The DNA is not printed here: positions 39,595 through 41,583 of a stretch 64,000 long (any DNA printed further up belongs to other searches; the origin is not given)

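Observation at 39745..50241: Stand-alone B12-radical SAM enzyme plus a MetH-Hcy-domain-like protein, a possible dedicated cobalamin methyl-relay for the cluster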

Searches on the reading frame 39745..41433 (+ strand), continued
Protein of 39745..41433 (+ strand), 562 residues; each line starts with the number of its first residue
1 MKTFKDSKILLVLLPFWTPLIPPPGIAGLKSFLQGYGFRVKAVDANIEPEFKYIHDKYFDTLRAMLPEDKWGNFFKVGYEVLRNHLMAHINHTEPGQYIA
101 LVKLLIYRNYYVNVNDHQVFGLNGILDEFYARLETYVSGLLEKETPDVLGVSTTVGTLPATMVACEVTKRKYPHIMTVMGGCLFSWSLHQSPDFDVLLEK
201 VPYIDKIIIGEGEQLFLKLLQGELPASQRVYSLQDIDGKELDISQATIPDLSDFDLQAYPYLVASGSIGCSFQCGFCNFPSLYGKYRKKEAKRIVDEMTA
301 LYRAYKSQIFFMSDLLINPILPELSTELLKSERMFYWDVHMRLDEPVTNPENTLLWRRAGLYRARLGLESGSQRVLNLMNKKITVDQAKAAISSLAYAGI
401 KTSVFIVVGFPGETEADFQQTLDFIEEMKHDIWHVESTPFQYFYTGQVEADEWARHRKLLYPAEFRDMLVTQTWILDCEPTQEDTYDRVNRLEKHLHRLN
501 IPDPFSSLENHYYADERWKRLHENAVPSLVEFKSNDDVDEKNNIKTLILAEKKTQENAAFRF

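Call 49: fold_search(model_id=the predicted structure, library=pdb)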
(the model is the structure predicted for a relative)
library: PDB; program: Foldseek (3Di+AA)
matches with E <= 10: 1233; with E <= 0.001: 51
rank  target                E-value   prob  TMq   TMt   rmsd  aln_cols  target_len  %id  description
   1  6wte_A                2.1e-13  1.00  0.55  0.55   7.4       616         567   14  Structure of radical S-adenosylmethionine methyltransferase, TsrM, from Kitasatospora setae with cobalamin and [4Fe-4S (released 2020-12-23)
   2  9ccb                  8.5e-13  1.00  0.44  0.57   9.5       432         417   19  X-ray crystal structure of methyl-coenzyme M reductase glutamine methylase (MgmA) from Methanothermobacter marburgensis  (released 2025-01-01)
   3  5ul4                  1.0e-12  1.00  0.51  0.40  11.0       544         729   16  Structure of Cobalamin-dependent S-adenosylmethionine radical enzyme OxsB with aqua-cobalamin and S-adenosylmethionine b (released 2017-04-19)
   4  6wte_B                1.0e-12  1.00  0.57  0.60   7.7       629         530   14  Structure of radical S-adenosylmethionine methyltransferase, TsrM, from Kitasatospora setae with cobalamin and [4Fe-4S (released 2020-12-23)
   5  6wtf_A                1.2e-12  1.00  0.54  0.56   4.6       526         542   15  Structure of radical S-adenosylmethionine methyltransferase, TsrM, from Kitasatospora setae with tryptophan substrate  (released 2020-12-23)
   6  5ul3                  1.4e-12  1.00  0.51  0.40  13.1       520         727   16  Structure of Cobalamin-dependent S-adenosylmethionine radical enzyme OxsB with aqua-cobalamin bound (released 2017-04-19)
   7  6wtf_B                1.8e-12  1.00  0.57  0.59   6.0       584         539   15  Structure of radical S-adenosylmethionine methyltransferase, TsrM, from Kitasatospora setae with tryptophan substrate  (released 2020-12-23)
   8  7mjy_A                5.2e-12  1.00  0.51  0.62   5.3       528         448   13  MiaB in the complex with s-adenosyl-L-homocysteine and RNA (released 2021-09-15)
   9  5ul2                  5.5e-12  1.00  0.48  0.38  15.8       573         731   15  Structure of Apo, SeMet-labeled Cobalamin-dependent S-adenosylmethionine radical enzyme OxsB (released 2017-04-19)
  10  6fd2_A                6.1e-12  1.00  0.58  0.70   9.6       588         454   14  Radical SAM 1,2-diol dehydratase AprD4 in complex with its substrate paromamine (released 2018-01-17)
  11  9a6d_A                6.8e-12  1.00  0.44  0.54   7.2       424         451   17  Integrative model of MTAB-YVFG by crosslinking MS and deep learning (released 2024-09-18)
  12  7mjw_A                8.3e-12  1.00  0.47  0.59   5.9       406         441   16  Methylated MiaB in the complex with 5'-deoxyadenosine, methionine and RNA (released 2021-09-15)
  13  7mjz                  9.2e-12  1.00  0.52  0.65   5.4       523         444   13  The structure of MiaB with pentasulfide bridge (released 2021-09-15)
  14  6fd2_B                3.2e-11  1.00  0.58  0.71   6.7       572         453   13  Radical SAM 1,2-diol dehydratase AprD4 in complex with its substrate paromamine (released 2018-01-17)
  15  7mjx_A                3.2e-11  1.00  0.46  0.57   6.0       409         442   16  MiaB in the complex with 5'-deoxyadenosine, methionine and RNA (released 2021-09-15)
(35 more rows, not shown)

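Call 75: search_protein_families(library=pfam, proteins=[L004:19828-21738:+], max_evalue=0.01)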
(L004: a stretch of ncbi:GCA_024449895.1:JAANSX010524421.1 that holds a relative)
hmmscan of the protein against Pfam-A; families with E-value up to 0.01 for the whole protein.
L004:19828-21738:+ (637 aa): 2 families
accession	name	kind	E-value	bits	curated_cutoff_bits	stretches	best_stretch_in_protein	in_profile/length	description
PF00501.34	AMP-binding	-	1e-74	252.1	29.9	1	279-636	1-374/384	AMP-binding enzyme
PF00668.25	Condensation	-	5.6e-25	88.4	30.6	1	17-257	190-454/456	Condensation domain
